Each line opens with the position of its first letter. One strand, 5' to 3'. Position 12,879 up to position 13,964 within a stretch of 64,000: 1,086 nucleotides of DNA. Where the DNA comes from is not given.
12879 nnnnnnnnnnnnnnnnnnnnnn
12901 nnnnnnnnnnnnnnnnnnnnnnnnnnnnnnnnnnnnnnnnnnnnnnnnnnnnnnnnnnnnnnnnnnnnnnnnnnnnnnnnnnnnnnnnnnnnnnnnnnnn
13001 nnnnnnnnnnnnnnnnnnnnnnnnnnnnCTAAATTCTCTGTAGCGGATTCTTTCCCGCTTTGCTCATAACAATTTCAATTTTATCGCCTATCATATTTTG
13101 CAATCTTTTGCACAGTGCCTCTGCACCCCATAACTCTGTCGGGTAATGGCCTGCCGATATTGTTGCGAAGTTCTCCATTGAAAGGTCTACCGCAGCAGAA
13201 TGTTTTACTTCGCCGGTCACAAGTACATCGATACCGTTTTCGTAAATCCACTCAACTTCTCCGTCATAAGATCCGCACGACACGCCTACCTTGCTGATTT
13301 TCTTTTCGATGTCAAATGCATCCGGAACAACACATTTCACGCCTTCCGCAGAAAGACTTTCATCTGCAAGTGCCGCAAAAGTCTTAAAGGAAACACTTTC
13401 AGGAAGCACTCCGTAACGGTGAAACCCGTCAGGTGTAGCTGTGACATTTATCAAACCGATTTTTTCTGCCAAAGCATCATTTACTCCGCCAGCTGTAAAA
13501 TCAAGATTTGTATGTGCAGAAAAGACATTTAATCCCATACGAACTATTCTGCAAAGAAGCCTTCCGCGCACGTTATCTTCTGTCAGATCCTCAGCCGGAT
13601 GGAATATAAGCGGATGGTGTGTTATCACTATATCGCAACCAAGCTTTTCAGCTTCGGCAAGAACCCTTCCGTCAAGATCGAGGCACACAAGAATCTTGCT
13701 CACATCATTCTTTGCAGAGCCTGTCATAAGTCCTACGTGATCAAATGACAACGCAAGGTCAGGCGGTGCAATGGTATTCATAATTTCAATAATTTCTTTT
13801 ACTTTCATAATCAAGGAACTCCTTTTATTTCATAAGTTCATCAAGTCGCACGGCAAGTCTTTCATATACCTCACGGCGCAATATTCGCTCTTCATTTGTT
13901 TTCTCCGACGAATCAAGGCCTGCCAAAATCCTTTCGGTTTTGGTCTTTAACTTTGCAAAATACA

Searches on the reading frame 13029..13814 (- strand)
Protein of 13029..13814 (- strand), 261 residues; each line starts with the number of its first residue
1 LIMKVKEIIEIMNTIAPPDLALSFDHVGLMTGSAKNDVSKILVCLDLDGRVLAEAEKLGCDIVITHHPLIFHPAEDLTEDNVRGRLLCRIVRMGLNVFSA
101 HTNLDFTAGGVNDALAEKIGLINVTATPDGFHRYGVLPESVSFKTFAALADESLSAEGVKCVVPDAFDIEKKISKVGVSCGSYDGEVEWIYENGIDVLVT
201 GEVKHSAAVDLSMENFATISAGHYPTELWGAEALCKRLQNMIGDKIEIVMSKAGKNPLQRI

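Call 10: search_protein_families(library=pfam, proteins=[window:13029-13814:-], max_evalue=10)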
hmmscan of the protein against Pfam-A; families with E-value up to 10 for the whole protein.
window:13029-13814:- (261 aa): 1 family
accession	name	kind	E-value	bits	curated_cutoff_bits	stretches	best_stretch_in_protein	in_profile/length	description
PF01784.24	DUF34_NIF3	-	6e-66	223.1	23.4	1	3-257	1-256/256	Duf34/NIF3 (NGG1p interacting factor 3)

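Call 12: find_encoding_contigs(protein=window:13029-13814:-, flank=5000, max_places=10)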
Protein window:13029-13814:- (261 aa): no gene with exactly this product is on record in the collection.

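Call 13: find_encoding_contigs(protein=window:13029-13808:-, flank=5000, max_places=10)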
Protein window:13029-13808:- (259 aa): 23 contigs read that carry it; 4 places shown.
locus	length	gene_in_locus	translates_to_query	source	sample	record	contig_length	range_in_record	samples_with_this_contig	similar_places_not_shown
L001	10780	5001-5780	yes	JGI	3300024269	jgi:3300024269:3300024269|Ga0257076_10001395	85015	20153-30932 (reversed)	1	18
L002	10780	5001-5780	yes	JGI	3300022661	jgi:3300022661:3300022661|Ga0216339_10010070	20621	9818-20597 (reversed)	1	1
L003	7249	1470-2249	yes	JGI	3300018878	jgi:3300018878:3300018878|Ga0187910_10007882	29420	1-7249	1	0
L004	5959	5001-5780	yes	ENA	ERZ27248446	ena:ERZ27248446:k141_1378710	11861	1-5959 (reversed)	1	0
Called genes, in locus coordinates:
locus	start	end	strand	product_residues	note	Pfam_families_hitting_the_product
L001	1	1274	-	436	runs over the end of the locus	PF02127:Peptidase_M18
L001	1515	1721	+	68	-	PF12797:Fer4_2 (faint), PF12837:Fer4_6 (weak), PF13237:Fer4_10, PF14697:Fer4_21 (weak), PF00037:Fer4 (weak), PF13183:Fer4_8 (faint), PF12838:Fer4_7, PF13187:Fer4_9 (weak), +2 more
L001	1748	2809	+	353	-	PF02776:TPP_enzyme_N (weak), PF01855:POR_N, PF02780:Transketolase_C (weak), PF17147:PFOR_II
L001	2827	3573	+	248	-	PF02775:TPP_enzyme_C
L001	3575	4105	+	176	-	PF01558:POR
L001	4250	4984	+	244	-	PF12847:Methyltransf_18, PF04816:TrmK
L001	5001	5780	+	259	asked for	PF01784:DUF34_NIF3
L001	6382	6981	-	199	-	PF12822:ECF_trnsprt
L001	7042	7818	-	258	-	PF03309:Pan_kinase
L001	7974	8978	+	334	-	PF00149:Metallophos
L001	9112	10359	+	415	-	PF12913:SH3_6, PF00877:NLPC_P60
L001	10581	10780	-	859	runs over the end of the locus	PF00404:Dockerin_1 (weak)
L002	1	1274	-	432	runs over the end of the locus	?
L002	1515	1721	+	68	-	PF12797:Fer4_2 (faint), PF12837:Fer4_6 (weak), PF13237:Fer4_10, PF14697:Fer4_21 (weak), PF00037:Fer4 (weak), PF13183:Fer4_8 (faint), PF12838:Fer4_7, PF13187:Fer4_9 (weak), +2 more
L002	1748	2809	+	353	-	PF02776:TPP_enzyme_N (weak), PF01855:POR_N, PF02780:Transketolase_C (weak), PF17147:PFOR_II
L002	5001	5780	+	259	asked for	PF01784:DUF34_NIF3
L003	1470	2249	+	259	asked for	PF01784:DUF34_NIF3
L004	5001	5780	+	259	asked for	PF01784:DUF34_NIF3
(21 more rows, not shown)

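Call 16: find_related_loci(query=window:13029-13808:-, collection=genome_contigs, flank=4000)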
Query window:13029-13808:- (259 aa) in genome_contigs; peptide patterns used: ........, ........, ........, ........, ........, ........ (x = any residue, [..] = any of these).
274 stretches matched a pattern; 29 encode a relative of the query (tblastn E <= 1e-3); 29 distinct loci.
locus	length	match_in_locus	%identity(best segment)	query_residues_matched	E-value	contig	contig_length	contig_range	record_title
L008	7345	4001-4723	37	3-256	7e-41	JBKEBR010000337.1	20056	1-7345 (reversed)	MAG: Oscillospiraceae bacterium isolate VLC_067 c_000002679837, whole genome shotgun sequence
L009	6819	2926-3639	37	4-247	5e-40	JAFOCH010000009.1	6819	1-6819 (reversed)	MAG: Clostridia bacterium isolate RGIG337 Dairy_cattle_Colon-2__c37834, whole genome shotgun sequence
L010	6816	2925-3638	39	4-247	7e-40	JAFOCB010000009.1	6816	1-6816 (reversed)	MAG: Clostridia bacterium isolate RGIG331 Dairy_cattle_Colon-2__c19624, whole genome shotgun sequence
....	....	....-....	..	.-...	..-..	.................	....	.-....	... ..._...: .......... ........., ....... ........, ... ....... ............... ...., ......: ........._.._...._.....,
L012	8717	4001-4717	36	4-248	1e-38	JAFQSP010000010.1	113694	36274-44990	MAG: Clostridia bacterium isolate RGIG2113 Goat_Colon-4__c449877, whole genome shotgun sequence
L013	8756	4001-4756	34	1-259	5e-37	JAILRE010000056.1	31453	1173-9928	MAG: Clostridiales bacterium isolate RUI376 k141_14803353_flag=0_multi=26.9917_len=31453, whole genome shotgun sequence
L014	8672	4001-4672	35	1-225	7e-36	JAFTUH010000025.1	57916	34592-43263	MAG: Clostridia bacterium isolate RGIG4156 Roe_deer_Colon-1__c213139, whole genome shotgun sequence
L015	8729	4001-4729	33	5-253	7e-34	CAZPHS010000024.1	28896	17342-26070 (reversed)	MAG TPA_asm: uncultured Christensenellaceae bacterium isolate binchicken_co173_367 genome assembly, contig: NODE_5550_le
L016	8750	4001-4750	31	1-246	6e-33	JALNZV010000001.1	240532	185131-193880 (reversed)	MAG: Tissierellaceae bacterium isolate SO_2017_LW2 bin 118 scaffold_64_c1_LW138R_2017, whole genome shotgun sequence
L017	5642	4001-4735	32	3-253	1e-31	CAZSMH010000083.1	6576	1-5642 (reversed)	MAG TPA_asm: uncultured Christensenellaceae bacterium isolate SRP192927_co6_803 genome assembly, contig: NODE_31943_leng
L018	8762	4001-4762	30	1-241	2e-31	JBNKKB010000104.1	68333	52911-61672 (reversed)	MAG: Desulfobacteraceae bacterium isolate H1H2.bin.6.orig k141_694100, whole genome shotgun sequence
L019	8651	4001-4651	34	1-225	4e-31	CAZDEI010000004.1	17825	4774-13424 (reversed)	MAG TPA_asm: uncultured Eubacteriales bacterium isolate SRP350583_co2_69 genome assembly, contig: NODE_4525_length_17825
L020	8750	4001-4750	30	1-256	1e-30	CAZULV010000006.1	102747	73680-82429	MAG TPA_asm: uncultured Muribaculaceae bacterium isolate SRP313737_co1_158 genome assembly, contig: NODE_315_length_1027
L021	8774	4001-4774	31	1-257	1e-30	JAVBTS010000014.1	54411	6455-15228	MAG: Alistipes sp. isolate EPI_MAG_00257 c_000009236076, whole genome shotgun sequence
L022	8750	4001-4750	30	1-256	1e-30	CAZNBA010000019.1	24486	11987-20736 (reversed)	MAG TPA_asm: uncultured Muribaculaceae bacterium isolate binchicken_co154_474 genome assembly, contig: NODE_3106_length_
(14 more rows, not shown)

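Call 19: find_homologous_proteins(query=window:13029-13808:-, max_evalue=1e-40)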
Query window:13029-13808:- (259 aa): 35 proteins with E <= 1e-40 among 1542 candidates.
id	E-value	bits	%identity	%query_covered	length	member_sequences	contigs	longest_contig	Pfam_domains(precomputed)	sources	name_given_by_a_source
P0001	2.2e-166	570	99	100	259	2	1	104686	PF01784.25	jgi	-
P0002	2.9e-149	514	88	100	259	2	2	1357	PF01784.25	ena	-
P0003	1.4e-147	508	86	100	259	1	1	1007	PF01784.25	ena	-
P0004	4.3e-143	493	83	100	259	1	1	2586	PF01784.25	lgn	-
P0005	1.1e-140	486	83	100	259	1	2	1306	PF01784.25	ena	-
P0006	1.2e-140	485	82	100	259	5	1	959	PF01784.25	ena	-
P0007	4.7e-137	474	81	100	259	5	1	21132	PF01784.25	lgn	-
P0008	1.1e-126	440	76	100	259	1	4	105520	PF01784.25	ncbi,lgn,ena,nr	ncbi:MAG: Nif3-like dinuclear metal center hexameric protein [Clostridia bacterium]|nr:Nif3-like din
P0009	1.9e-104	367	63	100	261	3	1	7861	PF01784.25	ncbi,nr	ncbi:MAG: Nif3-like dinuclear metal center hexameric protein [Clostridia bacterium]|nr:Nif3-like din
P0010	2.1e-102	360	64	99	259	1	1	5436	PF01784.25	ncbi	-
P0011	5.0e-82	293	51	99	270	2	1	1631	PF01784.25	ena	-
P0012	5.6e-79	283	50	100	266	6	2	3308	PF01784.25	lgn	-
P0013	1.6e-78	282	51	100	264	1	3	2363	PF01784.25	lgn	-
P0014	1.3e-77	279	49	100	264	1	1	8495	PF01784.25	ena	-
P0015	1.7e-77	278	52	94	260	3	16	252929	PF01784.25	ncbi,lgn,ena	-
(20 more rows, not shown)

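Call 20: find_encoding_contigs(protein=P0001, flank=4000, max_places=2)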
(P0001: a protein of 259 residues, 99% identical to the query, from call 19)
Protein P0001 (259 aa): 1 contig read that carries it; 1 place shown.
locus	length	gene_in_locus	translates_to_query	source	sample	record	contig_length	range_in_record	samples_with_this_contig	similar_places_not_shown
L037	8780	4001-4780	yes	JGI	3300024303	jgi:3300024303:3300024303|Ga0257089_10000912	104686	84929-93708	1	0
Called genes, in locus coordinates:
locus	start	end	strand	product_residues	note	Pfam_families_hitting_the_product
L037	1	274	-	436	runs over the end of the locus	PF02127:Peptidase_M18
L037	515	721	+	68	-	PF12797:Fer4_2 (faint), PF12837:Fer4_6 (weak), PF13237:Fer4_10, PF14697:Fer4_21 (weak), PF00037:Fer4 (weak), PF13183:Fer4_8 (faint), PF12838:Fer4_7, PF13187:Fer4_9 (weak), +2 more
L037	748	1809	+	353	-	PF02776:TPP_enzyme_N (weak), PF01855:POR_N, PF02780:Transketolase_C (weak), PF17147:PFOR_II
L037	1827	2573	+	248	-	PF02775:TPP_enzyme_C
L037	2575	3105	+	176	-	PF01558:POR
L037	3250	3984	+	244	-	PF12847:Methyltransf_18, PF04816:TrmK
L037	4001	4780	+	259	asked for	PF01784:DUF34_NIF3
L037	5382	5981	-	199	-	PF12822:ECF_trnsprt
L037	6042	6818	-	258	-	PF03309:Pan_kinase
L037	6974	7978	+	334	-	PF00149:Metallophos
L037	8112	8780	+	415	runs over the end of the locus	PF12913:SH3_6, PF00877:NLPC_P60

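Call 21: find_encoding_contigs(protein=P0007, flank=4000, max_places=2)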
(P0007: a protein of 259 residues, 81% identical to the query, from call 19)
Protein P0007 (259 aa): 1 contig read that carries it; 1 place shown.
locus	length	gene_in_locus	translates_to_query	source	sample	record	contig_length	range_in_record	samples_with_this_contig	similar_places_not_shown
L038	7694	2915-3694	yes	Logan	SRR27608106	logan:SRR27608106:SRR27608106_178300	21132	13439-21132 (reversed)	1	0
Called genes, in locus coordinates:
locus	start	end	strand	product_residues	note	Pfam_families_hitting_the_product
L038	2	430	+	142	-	?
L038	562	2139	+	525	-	-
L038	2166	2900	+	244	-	PF12847:Methyltransf_18, PF04816:TrmK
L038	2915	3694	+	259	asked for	PF01784:DUF34_NIF3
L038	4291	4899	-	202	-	PF12822:ECF_trnsprt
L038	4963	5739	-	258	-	PF03309:Pan_kinase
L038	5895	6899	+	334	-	PF00149:Metallophos (weak)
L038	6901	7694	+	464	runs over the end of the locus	PF12913:SH3_6, PF00877:NLPC_P60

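Call 22: find_encoding_contigs(protein=P0008, flank=4000, max_places=3)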
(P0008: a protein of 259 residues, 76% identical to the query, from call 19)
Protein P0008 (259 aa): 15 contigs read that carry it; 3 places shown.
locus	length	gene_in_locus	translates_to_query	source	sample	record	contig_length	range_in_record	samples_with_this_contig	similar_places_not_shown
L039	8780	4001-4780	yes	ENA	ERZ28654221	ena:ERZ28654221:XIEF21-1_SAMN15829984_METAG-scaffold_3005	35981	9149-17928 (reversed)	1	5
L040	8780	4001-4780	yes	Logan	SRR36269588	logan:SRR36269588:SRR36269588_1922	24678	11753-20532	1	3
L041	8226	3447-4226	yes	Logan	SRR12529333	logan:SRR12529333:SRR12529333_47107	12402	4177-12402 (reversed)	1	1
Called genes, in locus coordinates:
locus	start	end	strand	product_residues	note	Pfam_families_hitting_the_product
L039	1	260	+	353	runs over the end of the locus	PF02776:TPP_enzyme_N (weak), PF01855:POR_N, PF02780:Transketolase_C (weak), PF17147:PFOR_II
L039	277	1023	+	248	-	PF02775:TPP_enzyme_C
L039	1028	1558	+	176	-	PF01558:POR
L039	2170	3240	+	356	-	PF13310:Virulence_RhuM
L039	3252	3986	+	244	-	PF12847:Methyltransf_18, PF04816:TrmK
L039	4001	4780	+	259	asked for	PF01784:DUF34_NIF3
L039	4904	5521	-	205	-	PF12822:ECF_trnsprt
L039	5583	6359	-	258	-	PF03309:Pan_kinase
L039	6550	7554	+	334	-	PF00149:Metallophos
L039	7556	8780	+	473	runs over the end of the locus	PF12913:SH3_6, PF00877:NLPC_P60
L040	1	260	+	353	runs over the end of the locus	PF02776:TPP_enzyme_N (weak), PF01855:POR_N, PF02780:Transketolase_C (weak), PF17147:PFOR_II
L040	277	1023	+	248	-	PF02775:TPP_enzyme_C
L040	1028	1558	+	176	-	PF01558:POR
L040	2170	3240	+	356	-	PF13310:Virulence_RhuM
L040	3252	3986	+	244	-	PF12847:Methyltransf_18, PF04816:TrmK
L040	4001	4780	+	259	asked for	PF01784:DUF34_NIF3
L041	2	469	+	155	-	?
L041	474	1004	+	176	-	PF01558:POR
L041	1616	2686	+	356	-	PF13310:Virulence_RhuM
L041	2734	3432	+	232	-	PF12847:Methyltransf_18, PF04816:TrmK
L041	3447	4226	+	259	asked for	PF01784:DUF34_NIF3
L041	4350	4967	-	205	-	PF12822:ECF_trnsprt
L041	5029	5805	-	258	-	PF03309:Pan_kinase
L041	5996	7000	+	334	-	PF00149:Metallophos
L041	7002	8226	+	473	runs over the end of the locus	PF12913:SH3_6, PF00877:NLPC_P60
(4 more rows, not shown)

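Call 23: find_encoding_contigs(protein=P0004, flank=4000, max_places=2)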
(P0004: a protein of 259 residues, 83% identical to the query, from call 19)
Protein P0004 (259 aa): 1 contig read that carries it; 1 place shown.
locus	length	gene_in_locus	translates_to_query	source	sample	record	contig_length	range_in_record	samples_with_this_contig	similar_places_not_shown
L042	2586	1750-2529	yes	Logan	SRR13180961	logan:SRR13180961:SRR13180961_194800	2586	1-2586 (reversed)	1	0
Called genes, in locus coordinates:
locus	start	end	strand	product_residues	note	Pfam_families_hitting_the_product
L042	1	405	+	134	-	?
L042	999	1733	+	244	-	PF12847:Methyltransf_18, PF04816:TrmK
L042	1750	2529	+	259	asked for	PF01784:DUF34_NIF3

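Call 31: find_encoding_contigs(protein=P0002, flank=4000, max_places=4)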
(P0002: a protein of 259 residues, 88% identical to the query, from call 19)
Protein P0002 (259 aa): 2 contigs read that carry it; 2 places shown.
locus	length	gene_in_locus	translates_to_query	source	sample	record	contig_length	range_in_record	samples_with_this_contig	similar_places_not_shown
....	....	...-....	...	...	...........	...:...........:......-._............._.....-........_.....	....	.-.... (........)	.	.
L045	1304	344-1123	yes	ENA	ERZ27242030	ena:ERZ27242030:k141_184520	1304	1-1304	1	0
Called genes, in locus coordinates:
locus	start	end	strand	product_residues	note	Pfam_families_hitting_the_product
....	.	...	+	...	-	?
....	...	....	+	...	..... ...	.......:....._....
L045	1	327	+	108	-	?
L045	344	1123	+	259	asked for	PF01784:DUF34_NIF3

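Call 32: find_encoding_contigs(protein=P0005, flank=4000, max_places=4)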
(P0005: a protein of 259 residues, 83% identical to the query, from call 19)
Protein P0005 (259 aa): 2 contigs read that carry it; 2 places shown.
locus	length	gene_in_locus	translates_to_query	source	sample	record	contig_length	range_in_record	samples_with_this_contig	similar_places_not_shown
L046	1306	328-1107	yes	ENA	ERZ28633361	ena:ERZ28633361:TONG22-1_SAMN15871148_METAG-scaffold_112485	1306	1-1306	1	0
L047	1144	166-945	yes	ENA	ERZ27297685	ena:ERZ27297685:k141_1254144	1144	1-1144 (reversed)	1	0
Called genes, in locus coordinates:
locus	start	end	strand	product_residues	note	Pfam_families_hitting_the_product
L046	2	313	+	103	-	?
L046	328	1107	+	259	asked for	PF01784:DUF34_NIF3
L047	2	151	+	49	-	?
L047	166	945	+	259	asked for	PF01784:DUF34_NIF3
